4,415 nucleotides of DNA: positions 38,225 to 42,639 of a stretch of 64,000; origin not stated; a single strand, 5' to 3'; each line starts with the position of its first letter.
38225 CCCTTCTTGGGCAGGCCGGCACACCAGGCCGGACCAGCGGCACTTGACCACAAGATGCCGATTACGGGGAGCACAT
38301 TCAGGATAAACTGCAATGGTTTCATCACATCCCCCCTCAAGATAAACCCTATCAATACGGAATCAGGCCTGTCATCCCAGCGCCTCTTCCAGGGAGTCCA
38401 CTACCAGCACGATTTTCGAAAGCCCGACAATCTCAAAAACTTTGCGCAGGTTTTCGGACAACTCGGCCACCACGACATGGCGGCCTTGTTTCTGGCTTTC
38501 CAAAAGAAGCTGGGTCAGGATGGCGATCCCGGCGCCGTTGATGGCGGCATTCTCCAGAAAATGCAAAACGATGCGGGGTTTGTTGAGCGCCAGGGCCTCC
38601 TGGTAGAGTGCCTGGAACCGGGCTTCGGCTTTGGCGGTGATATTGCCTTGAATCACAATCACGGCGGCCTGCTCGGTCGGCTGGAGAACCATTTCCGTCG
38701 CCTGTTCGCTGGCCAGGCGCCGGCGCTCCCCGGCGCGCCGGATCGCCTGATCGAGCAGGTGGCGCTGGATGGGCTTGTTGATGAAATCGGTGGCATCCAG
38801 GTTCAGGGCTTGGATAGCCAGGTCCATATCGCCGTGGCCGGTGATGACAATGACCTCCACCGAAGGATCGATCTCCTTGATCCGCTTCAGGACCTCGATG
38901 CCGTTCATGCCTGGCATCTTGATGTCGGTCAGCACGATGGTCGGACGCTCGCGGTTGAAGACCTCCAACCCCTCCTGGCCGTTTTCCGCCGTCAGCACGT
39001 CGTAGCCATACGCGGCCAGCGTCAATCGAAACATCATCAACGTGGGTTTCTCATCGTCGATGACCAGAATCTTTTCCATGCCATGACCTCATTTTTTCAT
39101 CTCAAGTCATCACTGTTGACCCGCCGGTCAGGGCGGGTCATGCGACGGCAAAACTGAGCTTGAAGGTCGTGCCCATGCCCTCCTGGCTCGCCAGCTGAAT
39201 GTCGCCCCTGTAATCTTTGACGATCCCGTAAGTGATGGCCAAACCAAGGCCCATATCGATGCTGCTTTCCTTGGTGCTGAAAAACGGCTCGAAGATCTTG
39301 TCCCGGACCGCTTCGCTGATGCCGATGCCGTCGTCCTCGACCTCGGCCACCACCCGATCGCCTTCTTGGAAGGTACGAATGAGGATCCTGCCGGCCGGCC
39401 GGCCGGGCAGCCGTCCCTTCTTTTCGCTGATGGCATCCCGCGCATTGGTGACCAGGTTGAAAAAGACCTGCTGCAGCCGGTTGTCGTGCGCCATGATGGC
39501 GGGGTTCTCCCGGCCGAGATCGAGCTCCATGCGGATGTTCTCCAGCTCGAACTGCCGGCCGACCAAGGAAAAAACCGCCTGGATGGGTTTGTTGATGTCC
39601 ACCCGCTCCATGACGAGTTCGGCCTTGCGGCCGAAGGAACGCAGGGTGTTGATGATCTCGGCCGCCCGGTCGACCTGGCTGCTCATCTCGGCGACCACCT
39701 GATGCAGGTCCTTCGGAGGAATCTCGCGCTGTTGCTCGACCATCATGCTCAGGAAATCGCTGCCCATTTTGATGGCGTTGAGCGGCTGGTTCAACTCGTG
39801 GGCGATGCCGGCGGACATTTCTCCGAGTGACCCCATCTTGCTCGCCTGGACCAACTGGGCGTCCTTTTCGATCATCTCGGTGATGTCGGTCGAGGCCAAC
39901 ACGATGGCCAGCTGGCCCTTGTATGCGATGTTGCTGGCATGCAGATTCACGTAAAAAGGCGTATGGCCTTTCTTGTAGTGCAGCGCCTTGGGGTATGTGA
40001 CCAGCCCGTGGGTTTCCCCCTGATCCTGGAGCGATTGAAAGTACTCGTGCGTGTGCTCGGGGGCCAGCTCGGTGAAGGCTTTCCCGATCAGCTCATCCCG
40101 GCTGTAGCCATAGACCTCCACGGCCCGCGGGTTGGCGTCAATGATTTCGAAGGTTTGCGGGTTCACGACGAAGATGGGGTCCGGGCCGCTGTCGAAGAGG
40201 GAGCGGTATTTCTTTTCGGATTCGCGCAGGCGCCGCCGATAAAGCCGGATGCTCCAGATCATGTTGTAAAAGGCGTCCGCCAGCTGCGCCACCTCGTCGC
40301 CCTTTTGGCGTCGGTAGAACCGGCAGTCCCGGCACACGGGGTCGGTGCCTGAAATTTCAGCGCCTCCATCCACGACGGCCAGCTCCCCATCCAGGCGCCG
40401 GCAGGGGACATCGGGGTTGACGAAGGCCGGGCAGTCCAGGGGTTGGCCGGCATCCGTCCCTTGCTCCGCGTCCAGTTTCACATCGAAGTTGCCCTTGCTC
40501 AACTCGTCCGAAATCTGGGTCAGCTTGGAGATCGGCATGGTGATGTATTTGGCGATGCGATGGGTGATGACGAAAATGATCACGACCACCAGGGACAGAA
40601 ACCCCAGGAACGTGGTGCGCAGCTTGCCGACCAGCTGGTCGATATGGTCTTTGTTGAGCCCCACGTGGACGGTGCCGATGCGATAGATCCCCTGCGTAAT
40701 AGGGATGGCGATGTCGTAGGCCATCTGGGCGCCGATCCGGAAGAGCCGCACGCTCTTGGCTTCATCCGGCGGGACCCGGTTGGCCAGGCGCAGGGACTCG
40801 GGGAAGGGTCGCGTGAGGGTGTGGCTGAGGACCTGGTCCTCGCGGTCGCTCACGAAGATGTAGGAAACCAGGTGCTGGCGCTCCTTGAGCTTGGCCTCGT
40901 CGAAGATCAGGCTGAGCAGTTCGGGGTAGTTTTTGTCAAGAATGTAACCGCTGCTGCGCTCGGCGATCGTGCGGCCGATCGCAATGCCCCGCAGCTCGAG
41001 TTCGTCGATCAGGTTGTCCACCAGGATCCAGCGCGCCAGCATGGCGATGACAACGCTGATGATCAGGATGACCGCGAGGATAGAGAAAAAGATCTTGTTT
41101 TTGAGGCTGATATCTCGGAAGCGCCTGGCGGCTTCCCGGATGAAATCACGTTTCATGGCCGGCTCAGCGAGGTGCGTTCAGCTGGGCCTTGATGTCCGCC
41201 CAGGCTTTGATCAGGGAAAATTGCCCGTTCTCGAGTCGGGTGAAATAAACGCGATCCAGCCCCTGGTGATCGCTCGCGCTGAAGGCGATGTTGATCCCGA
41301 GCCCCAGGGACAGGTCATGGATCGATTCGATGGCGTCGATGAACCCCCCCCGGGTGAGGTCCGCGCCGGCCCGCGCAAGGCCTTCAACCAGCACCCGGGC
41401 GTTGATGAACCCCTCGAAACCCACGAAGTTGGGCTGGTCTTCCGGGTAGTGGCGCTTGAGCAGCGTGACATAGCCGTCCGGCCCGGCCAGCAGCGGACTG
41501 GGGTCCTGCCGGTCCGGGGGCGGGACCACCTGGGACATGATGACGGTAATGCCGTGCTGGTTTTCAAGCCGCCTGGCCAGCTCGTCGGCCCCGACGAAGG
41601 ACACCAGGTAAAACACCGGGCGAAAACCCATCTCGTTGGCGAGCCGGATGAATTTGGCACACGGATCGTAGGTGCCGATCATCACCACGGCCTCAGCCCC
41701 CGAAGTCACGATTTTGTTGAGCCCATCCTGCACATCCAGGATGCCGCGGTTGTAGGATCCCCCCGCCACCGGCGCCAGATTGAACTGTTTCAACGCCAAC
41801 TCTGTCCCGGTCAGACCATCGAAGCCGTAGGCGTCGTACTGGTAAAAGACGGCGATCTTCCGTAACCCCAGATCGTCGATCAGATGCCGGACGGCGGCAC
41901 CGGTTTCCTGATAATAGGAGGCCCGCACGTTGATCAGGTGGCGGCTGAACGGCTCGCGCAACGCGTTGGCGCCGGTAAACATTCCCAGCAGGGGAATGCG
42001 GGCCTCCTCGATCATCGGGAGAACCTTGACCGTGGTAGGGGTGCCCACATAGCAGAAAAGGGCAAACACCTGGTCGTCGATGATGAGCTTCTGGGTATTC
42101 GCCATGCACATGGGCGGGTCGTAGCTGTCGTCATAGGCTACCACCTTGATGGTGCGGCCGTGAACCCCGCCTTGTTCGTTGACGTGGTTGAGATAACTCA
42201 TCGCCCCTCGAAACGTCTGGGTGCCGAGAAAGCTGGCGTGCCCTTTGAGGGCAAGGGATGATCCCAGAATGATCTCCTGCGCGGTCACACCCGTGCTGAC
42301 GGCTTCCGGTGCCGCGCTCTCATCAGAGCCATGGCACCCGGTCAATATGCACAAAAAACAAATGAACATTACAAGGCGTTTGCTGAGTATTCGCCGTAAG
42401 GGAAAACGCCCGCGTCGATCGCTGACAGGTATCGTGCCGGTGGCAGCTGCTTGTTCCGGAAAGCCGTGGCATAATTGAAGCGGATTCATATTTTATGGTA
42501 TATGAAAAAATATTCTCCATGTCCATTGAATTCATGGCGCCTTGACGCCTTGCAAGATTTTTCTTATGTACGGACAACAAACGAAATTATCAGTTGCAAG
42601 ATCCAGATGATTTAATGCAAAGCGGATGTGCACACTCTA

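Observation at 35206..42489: Seven-gene signalling/redox operon with no DNA-binding output, upstream of the FDH genes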

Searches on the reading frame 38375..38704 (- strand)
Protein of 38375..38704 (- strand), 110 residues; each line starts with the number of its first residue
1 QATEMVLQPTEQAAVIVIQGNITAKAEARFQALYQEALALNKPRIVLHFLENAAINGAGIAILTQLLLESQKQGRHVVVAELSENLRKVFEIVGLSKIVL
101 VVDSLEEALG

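Call 98: search_solved_structures(query=window:38375-38704:-, max_evalue=10, show_alignments=4)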
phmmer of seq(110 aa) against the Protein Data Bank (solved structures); distinct sequences matched with E-value up to 10: 14.
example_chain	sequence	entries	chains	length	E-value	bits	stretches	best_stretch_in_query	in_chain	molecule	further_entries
1sbo_A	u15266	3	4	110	4.5e-07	33.6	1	11-108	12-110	Putative anti-sigma factor antagonist TM1442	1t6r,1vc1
4hyl_A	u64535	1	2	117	0.00015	25.5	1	3-109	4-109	Stage II sporulation protein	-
4ilo_A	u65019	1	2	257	0.018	18.9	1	24-91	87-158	CT398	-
1auz_A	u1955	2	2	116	0.094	16.6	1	41-109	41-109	SPOIIAA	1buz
3d5q_A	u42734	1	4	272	0.13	16.1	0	5-56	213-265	Corticosteroid 11-beta-dehydrogenase isozyme 1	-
3pdj_A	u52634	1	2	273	0.13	16.1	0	5-56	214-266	Corticosteroid 11-beta-dehydrogenase isozyme 1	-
2irw_A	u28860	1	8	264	0.13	16.1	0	5-56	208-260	Corticosteroid 11-beta-dehydrogenase isozyme 1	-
2rbe_A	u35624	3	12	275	0.14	16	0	5-56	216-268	Corticosteroid 11-beta-dehydrogenase isozyme 1 | 11-beta-Hydroxysteroid Dehydrogenase 1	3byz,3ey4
7qec_A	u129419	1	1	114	0.21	15.5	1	34-66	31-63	S-layer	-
6m36_B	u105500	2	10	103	0.37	14.7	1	54-99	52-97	Anti-sigma-B factor antagonist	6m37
1th8_B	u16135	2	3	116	0.5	14.3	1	44-102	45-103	Anti-sigma F factor antagonist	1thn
1tid_B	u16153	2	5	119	0.53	14.2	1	44-102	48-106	Anti-sigma F factor antagonist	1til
2ka5_A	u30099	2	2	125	0.54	14.1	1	36-109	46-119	Putative anti-sigma factor antagonist TM_1081 | Putative anti-sigma factor antagonist TM1081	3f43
1h4x_A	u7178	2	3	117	1.3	12.9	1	10-105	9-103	ANTI-SIGMA F FACTOR ANTAGONIST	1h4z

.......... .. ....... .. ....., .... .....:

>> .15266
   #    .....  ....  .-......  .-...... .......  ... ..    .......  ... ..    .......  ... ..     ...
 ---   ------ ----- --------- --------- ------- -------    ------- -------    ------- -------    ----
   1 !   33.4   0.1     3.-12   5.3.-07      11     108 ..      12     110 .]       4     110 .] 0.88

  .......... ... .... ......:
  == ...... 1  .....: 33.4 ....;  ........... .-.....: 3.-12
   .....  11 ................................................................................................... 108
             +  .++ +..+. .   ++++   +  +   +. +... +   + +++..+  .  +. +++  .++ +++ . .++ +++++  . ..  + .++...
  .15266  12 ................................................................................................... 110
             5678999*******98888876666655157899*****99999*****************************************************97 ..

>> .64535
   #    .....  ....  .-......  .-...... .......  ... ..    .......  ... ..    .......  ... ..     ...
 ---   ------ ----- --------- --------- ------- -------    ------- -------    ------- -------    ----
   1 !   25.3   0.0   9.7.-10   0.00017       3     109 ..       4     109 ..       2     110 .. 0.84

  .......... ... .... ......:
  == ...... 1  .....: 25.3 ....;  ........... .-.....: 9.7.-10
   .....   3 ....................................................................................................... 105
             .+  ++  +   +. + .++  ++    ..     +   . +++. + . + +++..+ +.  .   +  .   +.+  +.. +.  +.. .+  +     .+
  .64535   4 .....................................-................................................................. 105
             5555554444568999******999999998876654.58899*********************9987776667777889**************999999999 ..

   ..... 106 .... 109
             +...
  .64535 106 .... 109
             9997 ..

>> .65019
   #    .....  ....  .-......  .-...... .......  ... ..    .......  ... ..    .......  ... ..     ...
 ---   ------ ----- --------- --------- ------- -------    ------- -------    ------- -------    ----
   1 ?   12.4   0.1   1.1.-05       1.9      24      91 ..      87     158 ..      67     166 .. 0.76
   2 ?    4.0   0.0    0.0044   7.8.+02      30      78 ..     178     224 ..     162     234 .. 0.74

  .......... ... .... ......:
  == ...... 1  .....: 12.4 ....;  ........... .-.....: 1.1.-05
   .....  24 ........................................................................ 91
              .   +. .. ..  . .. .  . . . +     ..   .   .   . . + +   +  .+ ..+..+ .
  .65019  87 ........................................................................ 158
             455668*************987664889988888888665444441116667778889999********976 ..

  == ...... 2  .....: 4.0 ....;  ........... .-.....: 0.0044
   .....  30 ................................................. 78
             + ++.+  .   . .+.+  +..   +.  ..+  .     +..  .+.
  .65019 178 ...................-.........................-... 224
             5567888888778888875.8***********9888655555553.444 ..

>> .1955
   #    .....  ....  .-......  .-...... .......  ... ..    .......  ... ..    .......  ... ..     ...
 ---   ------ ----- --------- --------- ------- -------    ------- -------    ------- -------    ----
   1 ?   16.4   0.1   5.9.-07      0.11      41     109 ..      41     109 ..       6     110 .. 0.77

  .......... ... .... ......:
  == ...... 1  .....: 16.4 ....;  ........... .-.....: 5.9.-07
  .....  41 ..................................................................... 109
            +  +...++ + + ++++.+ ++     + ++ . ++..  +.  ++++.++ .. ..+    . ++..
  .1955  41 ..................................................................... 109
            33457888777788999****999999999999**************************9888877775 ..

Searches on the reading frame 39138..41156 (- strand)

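Call 5: search_protein_families(library=pfam, proteins=[window:39138-41156:-], max_evalue=0.01)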
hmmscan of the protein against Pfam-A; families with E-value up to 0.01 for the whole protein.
window:39138-41156:- (672 aa): 8 families
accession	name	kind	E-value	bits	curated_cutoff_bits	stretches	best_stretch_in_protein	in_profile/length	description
PF02518.31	HATPase_c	-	4.6e-21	75.8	26.4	1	558-669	3-107/111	Histidine kinase-, DNA gyrase B-, and HSP90-like ATPase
PF17203.10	sCache_3_2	-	1.4e-18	67.8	28.4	1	47-180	4-139/140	Single cache domain 3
PF13426.13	PAS_9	-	3.2e-11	43.8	27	1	325-427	1-103/103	PAS domain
PF00512.31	HisKA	-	8.9e-11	42.1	26.9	1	444-511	2-63/66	His Kinase A (phospho-acceptor) domain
PF13188.13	PAS_8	-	2.4e-10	40.4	21.8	1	316-372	2-57/65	PAS domain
PF00989.32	PAS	-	5.6e-08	33.2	22.6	1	316-411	2-97/113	PAS fold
PF08448.16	PAS_4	-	3.3e-07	31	23.1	1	321-427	1-107/110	PAS fold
PF00672.30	HAMP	-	0.0028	18.4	25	0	201-235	2-35/53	HAMP domain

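Call 6: search_protein_families(library=ncbifam, proteins=[window:39138-41156:-], max_evalue=0.01)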
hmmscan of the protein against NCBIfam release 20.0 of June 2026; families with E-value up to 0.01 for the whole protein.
window:39138-41156:- (672 aa): 85 families (the best 25 are shown)
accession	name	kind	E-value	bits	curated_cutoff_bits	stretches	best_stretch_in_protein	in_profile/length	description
NF008468.0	PRK11360.1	equivalog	2.6e-57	194.6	646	1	308-670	261-607/616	two-component system sensor histidine kinase AtoS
NF046020.1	HisKinCckABruc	equivalog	9.2e-47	159.4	1000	1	309-667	340-703/868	cell cycle histidine kinase CckA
NF052573.1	HisKinEspAMyxo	equivalog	3.9e-45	154.1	1400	1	307-671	245-611/755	serine histidine kinase EspA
NF010076.0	PRK13557.1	subfamily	6.5e-43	147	631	1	327-671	42-394/540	histidine kinase famiy protein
NF046026.1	HisKinCckACaul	equivalog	1.9e-40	138.7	1000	1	338-668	208-529/678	cell cycle histidine kinase CckA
NF052574.1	HisKinEspCMyxo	equivalog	3.1e-40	138.1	1200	1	333-667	305-633/785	serine histidine kinase EspC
NF010411.0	PRK13837.1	equivalog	2.3e-38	131.8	647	1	432-668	438-672/828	two-component system VirA-like sensor kinase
NF007688.0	PRK10364.1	equivalog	8.1e-35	120.4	479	1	437-670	233-450/460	two-component system sensor histidine kinase ZraS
NF041777.1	sens_FixL_Rhizob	equivalog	1.1e-33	116.6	850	1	308-672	116-482/485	sensor protein FixL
NF046044.1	PnpS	equivalog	2.8e-32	112.2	400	1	282-669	22-389/390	two-component system histidine kinase PnpS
NF040750.1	tetrathio_HK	equivalog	9e-32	110.3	750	1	428-659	322-542/555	tetrathionate respiration histidine kinase TtrS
NF047497.1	HK_LIC_12097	equivalog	1.6e-31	109.4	500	1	413-671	119-366/367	LIC_12097 family sensor histidine kinase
NF033092.0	HK_WalK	equivalog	3.8e-31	108.3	725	2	286-669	229-592/594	cell wall metabolism sensor histidine kinase WalK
NF038348.1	T2SS_HK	subfamily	4.5e-30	104.6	450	2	489-671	402-573/574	histidine kinase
NF047466.1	hybrid_RR_LvrB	exception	6.9e-30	104.5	500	1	428-669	136-374/377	hybrid histidine kinase/response regulator LvrB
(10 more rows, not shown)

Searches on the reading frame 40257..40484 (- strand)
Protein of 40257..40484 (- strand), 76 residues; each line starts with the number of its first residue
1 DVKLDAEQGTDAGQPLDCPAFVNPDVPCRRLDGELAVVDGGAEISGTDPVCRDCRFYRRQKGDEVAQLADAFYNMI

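Call 100: search_protein_families(library=ncbifam, proteins=[window:40257-40484:-], max_evalue=1)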
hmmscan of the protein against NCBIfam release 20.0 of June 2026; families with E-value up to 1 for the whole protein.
seq(76 aa): 0 families

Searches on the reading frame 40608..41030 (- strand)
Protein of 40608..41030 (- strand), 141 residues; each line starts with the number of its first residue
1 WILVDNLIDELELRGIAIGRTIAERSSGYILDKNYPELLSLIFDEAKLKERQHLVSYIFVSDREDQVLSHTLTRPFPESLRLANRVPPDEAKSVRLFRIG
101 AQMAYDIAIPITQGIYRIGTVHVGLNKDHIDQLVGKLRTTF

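Call 56: search_solved_structures(query=window:40608-41030:-, max_evalue=10, show_alignments=2)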
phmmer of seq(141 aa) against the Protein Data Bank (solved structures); distinct sequences matched with E-value up to 10: 0.

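Call 60: search_solved_structures(query=A4, max_evalue=10, show_alignments=2)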
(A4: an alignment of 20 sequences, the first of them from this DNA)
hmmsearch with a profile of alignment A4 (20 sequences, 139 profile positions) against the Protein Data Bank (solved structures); distinct sequences matched with E-value up to 10: 0.

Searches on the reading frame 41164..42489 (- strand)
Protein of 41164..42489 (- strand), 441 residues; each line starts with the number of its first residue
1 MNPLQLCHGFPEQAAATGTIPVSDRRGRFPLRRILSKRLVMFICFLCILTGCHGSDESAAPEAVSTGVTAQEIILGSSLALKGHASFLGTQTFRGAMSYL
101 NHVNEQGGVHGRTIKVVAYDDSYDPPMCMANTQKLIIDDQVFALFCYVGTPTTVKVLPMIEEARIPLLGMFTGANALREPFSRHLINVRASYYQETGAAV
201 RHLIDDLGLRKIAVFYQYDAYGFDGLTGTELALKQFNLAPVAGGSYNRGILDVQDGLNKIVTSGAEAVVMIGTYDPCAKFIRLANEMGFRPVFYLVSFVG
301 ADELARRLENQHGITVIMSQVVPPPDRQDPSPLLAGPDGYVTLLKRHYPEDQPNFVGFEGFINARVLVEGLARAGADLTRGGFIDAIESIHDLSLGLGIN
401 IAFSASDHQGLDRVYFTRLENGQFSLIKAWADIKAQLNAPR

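Call 5: search_protein_families(library=pfam, proteins=[window:41164-42489:-], max_evalue=0.01)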
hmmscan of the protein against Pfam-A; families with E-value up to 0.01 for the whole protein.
window:41164-42489:- (441 aa): 3 families
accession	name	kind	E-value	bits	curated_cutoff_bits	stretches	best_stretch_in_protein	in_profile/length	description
PF13458.12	Peripla_BP_6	-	2.4e-48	166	31.7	1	75-422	4-342/343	Periplasmic binding protein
PF13433.12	Peripla_BP_5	-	2e-08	34.2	27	1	81-164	9-92/363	Periplasmic binding protein domain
PF01094.35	ANF_receptor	-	0.00018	21.1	25.4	1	100-291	10-204/353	Receptor family ligand binding region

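Call 6: search_protein_families(library=ncbifam, proteins=[window:41164-42489:-], max_evalue=0.01)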
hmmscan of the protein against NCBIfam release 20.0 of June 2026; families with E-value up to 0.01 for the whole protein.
window:41164-42489:- (441 aa): 3 families
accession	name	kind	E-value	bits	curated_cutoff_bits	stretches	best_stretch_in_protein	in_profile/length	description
NF011933.0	PRK15404.1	subfamily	1.3e-12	47.4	477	1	63-305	17-258/370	high-affinity branched-chain amino acid ABC transporter substrate-binding protein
TIGR03407.1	urea_ABC_UrtA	exception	1.3e-07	30.8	492.75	1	100-164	28-92/361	urea ABC transporter substrate-binding protein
TIGR03669.1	urea_ABC_arch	equivalog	6.6e-05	22.1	494.8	1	83-166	11-94/375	urea ABC transporter substrate-binding protein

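Call 42: search_solved_structures(query=window:41164-42336:-, max_evalue=0.00001, show_alignments=1)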
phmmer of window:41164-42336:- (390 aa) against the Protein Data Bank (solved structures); distinct sequences matched with E-value up to 0.00001: 27.
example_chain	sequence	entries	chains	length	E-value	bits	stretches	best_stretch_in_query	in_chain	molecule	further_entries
4kv7_A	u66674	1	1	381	3.4e-58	200.8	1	7-381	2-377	Probable leucine/isoleucine/valine-binding protein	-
3lop_A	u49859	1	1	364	4.2e-33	118.2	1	22-359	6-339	Substrate binding periplasmic protein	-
4n03_A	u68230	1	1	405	5.2e-14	55.3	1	3-366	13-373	ABC-type branched-chain amino acid transport systems periplasmic component-like protein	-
4m88_A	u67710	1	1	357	7.7e-11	44.9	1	24-353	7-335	Extracellular ligand-binding receptor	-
2lbp_A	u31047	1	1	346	2.8e-10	43.1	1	29-297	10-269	LEUCINE-BINDING PROTEIN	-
1usg_A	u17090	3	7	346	9.2e-10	41.3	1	29-297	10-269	LEUCINE-SPECIFIC BINDING PROTEIN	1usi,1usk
4q6w_A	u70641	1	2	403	7.5e-09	38.3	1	11-227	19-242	Putative leu/ile/val-binding protein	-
1z15_A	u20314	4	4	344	1.7e-08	37.2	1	29-242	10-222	Leu/Ile/Val-binding protein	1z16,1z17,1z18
4nqr_A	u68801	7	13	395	1.8e-08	37.1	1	15-240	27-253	Amino acid/amide ABC transporter substrate-binding protein, HAAT family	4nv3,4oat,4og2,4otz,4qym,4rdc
4obb_A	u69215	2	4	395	2e-08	36.9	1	15-240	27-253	Amino acid/amide ABC transporter substrate-binding protein, HAAT family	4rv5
3sg0_A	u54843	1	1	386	2.7e-08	36.5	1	15-374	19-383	Extracellular ligand-binding receptor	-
4mpt_A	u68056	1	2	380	3.6e-08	36.1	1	20-227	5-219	Putative leu/ile/val-binding protein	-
4jb0_A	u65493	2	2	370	5e-08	35.6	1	20-380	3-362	branched-chain amino acid transport system substrate-binding protein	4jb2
2liv_A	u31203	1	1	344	6e-08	35.4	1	29-242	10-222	LEUCINE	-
4gnr_A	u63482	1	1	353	1.1e-07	34.6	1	21-248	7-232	ABC transporter substrate-binding protein-branched chain amino acid transport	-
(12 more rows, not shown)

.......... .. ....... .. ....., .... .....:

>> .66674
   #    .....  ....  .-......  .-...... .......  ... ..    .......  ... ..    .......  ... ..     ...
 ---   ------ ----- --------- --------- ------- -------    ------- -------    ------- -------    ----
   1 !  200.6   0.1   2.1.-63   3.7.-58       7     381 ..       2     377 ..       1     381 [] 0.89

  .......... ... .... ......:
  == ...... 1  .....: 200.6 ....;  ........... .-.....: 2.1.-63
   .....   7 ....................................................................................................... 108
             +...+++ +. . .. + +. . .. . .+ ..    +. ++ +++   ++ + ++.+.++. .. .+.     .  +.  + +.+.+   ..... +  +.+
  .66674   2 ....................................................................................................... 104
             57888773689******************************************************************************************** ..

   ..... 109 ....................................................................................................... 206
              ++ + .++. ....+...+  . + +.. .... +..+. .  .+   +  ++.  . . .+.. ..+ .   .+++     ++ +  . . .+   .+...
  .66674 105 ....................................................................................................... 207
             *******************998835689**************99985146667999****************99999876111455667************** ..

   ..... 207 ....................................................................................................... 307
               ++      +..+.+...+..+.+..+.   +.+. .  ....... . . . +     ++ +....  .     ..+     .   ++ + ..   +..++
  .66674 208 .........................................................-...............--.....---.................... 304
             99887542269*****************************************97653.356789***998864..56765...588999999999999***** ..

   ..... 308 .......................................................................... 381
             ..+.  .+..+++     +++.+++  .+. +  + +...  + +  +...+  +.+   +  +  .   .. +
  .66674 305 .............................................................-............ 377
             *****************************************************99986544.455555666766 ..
